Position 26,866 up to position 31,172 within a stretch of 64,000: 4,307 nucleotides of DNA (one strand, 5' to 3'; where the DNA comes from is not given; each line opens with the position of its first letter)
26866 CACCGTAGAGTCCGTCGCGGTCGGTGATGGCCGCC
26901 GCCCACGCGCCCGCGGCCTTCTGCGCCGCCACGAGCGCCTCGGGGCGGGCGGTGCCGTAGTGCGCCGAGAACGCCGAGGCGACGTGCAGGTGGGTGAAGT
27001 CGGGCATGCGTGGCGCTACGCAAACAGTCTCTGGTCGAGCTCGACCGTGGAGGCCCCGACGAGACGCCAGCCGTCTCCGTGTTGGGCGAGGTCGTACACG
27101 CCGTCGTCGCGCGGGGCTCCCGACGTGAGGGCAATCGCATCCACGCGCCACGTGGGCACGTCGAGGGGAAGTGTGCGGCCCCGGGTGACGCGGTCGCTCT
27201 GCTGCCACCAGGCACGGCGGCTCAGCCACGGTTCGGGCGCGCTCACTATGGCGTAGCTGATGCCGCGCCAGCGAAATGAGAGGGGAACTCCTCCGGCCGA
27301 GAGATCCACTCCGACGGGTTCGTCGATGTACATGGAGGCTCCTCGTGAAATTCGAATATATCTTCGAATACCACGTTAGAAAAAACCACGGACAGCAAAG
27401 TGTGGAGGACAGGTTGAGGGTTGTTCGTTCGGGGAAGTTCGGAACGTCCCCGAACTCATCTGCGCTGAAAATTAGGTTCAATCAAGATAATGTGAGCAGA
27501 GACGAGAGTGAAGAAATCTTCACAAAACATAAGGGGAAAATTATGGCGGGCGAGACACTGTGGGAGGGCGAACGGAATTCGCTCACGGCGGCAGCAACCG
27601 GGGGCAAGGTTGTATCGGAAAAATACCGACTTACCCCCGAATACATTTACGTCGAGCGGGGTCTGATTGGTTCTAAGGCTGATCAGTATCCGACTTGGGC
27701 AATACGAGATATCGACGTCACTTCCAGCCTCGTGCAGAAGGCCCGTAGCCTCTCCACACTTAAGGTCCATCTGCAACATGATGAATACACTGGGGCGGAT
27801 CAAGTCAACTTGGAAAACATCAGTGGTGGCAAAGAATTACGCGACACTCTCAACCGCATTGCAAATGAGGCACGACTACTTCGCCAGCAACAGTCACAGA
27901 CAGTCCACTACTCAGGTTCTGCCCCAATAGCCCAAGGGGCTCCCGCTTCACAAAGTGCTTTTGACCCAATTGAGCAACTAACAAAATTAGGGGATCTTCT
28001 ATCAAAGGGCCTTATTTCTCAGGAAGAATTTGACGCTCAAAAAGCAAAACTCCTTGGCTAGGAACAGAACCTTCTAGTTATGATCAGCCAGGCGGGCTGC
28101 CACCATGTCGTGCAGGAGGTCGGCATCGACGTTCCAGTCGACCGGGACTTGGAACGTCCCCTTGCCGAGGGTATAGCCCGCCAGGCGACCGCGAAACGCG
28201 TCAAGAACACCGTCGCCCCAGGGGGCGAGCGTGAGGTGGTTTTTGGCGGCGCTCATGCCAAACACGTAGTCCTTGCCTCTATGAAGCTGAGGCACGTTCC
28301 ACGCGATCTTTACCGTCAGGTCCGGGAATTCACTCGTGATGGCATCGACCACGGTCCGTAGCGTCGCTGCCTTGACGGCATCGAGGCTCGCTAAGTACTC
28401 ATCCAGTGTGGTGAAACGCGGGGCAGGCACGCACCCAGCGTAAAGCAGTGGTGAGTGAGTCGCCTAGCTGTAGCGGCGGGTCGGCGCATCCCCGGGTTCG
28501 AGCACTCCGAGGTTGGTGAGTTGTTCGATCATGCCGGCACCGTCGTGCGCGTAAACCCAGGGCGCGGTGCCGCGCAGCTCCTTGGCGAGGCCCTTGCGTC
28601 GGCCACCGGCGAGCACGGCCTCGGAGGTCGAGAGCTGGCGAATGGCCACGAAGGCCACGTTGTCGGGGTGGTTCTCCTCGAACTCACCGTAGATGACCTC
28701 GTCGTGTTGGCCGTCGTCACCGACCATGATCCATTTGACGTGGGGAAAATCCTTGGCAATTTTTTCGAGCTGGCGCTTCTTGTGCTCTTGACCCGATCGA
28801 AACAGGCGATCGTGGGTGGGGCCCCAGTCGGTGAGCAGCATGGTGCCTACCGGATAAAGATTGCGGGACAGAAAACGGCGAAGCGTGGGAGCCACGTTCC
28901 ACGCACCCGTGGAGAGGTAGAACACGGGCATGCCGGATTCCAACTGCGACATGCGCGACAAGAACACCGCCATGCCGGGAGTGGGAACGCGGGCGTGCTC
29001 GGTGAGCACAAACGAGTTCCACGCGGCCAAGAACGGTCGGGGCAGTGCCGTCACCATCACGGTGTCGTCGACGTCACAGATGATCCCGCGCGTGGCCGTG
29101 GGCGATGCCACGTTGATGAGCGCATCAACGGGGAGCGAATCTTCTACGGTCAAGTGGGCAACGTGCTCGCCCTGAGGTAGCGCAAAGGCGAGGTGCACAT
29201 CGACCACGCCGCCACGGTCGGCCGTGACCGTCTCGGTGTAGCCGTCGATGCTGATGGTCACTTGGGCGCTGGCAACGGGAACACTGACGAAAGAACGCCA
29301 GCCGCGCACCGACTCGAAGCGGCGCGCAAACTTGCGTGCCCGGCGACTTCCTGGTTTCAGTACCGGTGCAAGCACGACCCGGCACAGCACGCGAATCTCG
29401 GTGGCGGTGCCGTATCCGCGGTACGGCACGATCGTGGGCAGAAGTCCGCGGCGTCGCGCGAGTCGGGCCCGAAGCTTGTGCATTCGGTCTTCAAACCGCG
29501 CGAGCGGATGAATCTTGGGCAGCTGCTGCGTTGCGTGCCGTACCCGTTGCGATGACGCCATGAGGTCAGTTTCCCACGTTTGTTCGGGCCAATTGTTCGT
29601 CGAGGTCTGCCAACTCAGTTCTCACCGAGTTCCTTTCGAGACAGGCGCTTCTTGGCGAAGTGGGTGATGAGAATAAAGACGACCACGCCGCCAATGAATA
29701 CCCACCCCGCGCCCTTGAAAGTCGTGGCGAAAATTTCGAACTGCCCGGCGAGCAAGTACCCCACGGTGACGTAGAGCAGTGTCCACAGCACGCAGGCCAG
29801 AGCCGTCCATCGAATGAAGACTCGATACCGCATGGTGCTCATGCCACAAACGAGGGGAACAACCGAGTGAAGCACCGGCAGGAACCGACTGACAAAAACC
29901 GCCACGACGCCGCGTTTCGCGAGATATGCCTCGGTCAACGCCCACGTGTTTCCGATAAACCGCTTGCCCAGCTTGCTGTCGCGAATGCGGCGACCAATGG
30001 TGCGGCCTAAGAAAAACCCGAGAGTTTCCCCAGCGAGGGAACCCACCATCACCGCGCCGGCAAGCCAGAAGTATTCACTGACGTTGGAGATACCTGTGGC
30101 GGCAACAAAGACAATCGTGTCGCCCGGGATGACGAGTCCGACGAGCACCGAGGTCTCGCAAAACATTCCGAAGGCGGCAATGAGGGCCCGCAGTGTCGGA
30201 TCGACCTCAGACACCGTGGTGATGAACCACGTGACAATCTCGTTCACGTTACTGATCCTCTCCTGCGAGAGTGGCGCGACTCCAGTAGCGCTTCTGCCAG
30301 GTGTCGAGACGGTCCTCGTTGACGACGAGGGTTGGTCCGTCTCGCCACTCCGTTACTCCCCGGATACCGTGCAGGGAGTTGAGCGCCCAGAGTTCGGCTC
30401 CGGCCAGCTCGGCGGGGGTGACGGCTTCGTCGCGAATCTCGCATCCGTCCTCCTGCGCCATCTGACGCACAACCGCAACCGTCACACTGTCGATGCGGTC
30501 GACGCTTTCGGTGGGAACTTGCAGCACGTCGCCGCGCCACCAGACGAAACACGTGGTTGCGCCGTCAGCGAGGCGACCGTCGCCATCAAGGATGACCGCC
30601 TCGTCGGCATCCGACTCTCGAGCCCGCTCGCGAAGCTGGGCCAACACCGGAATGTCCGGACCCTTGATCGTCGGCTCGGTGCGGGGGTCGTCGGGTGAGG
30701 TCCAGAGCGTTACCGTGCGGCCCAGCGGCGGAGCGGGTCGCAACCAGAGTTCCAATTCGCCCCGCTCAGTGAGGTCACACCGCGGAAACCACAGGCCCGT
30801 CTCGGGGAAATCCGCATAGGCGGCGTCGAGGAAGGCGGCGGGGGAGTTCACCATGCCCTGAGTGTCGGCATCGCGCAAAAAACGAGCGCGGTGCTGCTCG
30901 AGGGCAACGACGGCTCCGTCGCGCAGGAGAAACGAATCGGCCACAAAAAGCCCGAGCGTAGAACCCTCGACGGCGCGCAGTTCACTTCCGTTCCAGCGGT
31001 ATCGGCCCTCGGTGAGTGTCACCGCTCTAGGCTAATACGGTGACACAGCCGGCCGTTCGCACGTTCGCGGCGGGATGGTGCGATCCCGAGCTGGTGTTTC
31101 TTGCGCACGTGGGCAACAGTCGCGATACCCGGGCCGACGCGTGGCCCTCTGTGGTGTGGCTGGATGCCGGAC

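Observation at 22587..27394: Compact damage-inducible cassette ORF105 - dnaE2 - FUSC-like membrane protein without adjacent imuA/imuB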

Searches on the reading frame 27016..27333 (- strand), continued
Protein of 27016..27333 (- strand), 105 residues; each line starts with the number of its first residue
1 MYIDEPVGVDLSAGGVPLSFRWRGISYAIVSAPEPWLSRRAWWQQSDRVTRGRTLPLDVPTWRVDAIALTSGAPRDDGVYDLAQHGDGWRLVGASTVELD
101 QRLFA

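Call 70: fold_search(model_id=the predicted structure, library=pdb)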
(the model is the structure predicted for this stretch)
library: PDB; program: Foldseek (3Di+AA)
matches with E <= 10: 219; with E <= 0.001: 0
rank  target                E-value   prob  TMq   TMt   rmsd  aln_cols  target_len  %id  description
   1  2luz_MODEL_1_A        5.2e-01  0.10  0.23  0.15  15.1       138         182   14  Solution NMR Structure of CalU16 from Micromonospora echinospora, Northeast Structural Genomics Consortium (NE (released 2012-10-03)
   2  3lyd_B                6.1e-01  0.12  0.26  0.19  14.9       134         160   10  Crystal structure of Putative uncharacterized protein from Jonesia denitrificans (released 2010-03-09)
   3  2d4r_A                1.0e+00  0.08  0.24  0.19  13.6       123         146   13  Crystal structure of TTHA0849 from Thermus thermophilus HB8 (released 2005-12-13)
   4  11if                  1.2e+00  0.44  0.29  0.18   4.5        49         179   18  Crystal Structure of an exported phospholipid binding protein from Bordetella pertussis in complex with Di-palmitoyl-3-s (released 2026-03-11)
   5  1txn_A                1.2e+00  0.07  0.19  0.12  11.5       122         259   15  Crystal structure of coproporphyrinogen III oxidase (released 2004-11-30)
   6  9nqp_B                1.3e+00  0.14  0.28  0.05  10.7        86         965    9  Composite structure of HSV1 helicase-primase in complex with a forked DNA and pritelivir (released 2025-11-19)
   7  2x8k_A                1.3e+00  0.03  0.16  0.09  14.3       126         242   16  Crystal Structure of SPP1 Dit (gp 19.1) Protein, a Paradigm of Hub Adsorption Apparatus in Gram-positive Infecting Pha (released 2010-09-15)
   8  2x8k_C                1.4e+00  0.03  0.17  0.09  14.2       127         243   15  Crystal Structure of SPP1 Dit (gp 19.1) Protein, a Paradigm of Hub Adsorption Apparatus in Gram-positive Infecting Pha (released 2010-09-15)
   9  7ri5_E                1.8e+00  0.07  0.21  0.24  15.0       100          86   12  Structure of a BAM in MSP1E3D1 nanodiscs at 4 Angstrom resolution (released 2021-12-22)
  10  2n2l_MODEL_1_A        1.8e+00  0.05  0.19  0.15   9.7        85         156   14  NMR structure of yersinia pestis ail (attachment invasion locus) in decylphosphocholine micelles calculated wi (released 2015-07-22)
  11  4fpw_A                1.9e+00  0.15  0.28  0.21   8.5        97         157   22  Crystal Structure of CalU16 from Micromonospora echinospora. Northeast Structural Genomics Consortium Target MiR12. (released 2012-12-12)
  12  3a9g_A                1.9e+00  0.07  0.25  0.11  11.6       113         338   12  Crystal Structure of PQQ-dependent sugar dehydrogenase apo-form (released 2010-09-08)
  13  11hy                  2.1e+00  0.16  0.29  0.18  10.4        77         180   14  Crystal Structure of an exported phospholipid binding protein from Bordetella pertussis in complex with Di-palmitoyl-3-s (released 2026-03-11)
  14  3wa5_B                2.1e+00  0.07  0.24  0.21  12.2       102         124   18  Crystal Structure of type VI peptidoglycan muramidase effector Tse3 in complex with its cognate immunity protein Tsi3 (released 2013-10-02)
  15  2lnj_MODEL_1_A        2.1e+00  0.07  0.24  0.16   9.9       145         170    9  Solution Structure of Cyanobacterial PsbP (CyanoP) from Synechocystis sp. PCC 6803 (released 2012-06-06)
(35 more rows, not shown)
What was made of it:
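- Tried and rejected: Foldseek of the AF2 model against the PDB found nothing significant (call 70).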

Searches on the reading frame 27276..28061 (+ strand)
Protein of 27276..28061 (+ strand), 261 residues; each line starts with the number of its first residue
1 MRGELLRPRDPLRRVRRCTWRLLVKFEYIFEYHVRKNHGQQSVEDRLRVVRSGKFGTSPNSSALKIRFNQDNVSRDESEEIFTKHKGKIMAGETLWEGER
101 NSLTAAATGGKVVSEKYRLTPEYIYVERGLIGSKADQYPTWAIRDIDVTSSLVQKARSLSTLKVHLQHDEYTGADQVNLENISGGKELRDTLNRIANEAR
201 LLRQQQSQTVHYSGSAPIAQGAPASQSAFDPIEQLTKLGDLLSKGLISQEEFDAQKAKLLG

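Call 15: search_protein_families(library=pfam, proteins=[window:27276-28061:+], max_evalue=0.001)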
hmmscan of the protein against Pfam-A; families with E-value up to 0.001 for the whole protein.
window:27276-28061:+ (261 aa): 2 families
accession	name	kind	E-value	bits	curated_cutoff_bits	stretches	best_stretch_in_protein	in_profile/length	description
PF09851.14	SHOCT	-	7.3e-09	35.5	27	1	233-260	1-28/28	Short C-terminal domain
PF03703.20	bPH_2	-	0.00015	22.4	22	1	116-170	5-59/78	Bacterial PH domain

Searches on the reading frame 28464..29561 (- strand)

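Call 15: search_protein_families(library=pfam, proteins=[window:28464-29561:-], max_evalue=0.001)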
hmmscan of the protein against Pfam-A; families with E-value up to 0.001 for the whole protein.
window:28464-29561:- (365 aa): 1 family
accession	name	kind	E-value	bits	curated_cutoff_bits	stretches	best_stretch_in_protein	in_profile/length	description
PF09949.15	APP1_cat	-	2.9e-47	160.9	27.1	1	159-309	2-154/154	Phosphatidate phosphatase APP1, catalytic domain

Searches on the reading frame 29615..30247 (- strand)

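Call 15: search_protein_families(library=pfam, proteins=[window:29615-30247:-], max_evalue=0.001)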
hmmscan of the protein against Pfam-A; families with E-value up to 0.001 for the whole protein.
window:29615-30247:- (210 aa): 1 family
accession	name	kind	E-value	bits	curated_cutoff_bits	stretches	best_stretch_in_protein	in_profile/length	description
PF09335.16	VTT_dom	-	1.4e-21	77.6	33.9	1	44-165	5-123/123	VTT domain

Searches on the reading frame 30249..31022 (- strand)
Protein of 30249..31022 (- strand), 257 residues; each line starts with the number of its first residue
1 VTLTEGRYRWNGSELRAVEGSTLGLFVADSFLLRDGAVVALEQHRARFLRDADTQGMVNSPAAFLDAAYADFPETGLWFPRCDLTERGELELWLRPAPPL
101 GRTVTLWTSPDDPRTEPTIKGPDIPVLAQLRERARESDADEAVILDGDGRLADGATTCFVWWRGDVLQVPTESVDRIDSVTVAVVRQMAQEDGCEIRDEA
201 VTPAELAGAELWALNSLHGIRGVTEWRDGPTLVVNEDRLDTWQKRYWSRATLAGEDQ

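Call 15: search_protein_families(library=pfam, proteins=[window:30249-31022:-], max_evalue=0.001)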
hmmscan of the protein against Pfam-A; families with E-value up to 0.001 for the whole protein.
window:30249-31022:- (257 aa): 1 family
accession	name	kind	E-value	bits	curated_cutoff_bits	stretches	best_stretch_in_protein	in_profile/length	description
PF01063.24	Aminotran_4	-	7.3e-25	88.6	28.5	1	28-226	3-223/223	Amino-transferase class IV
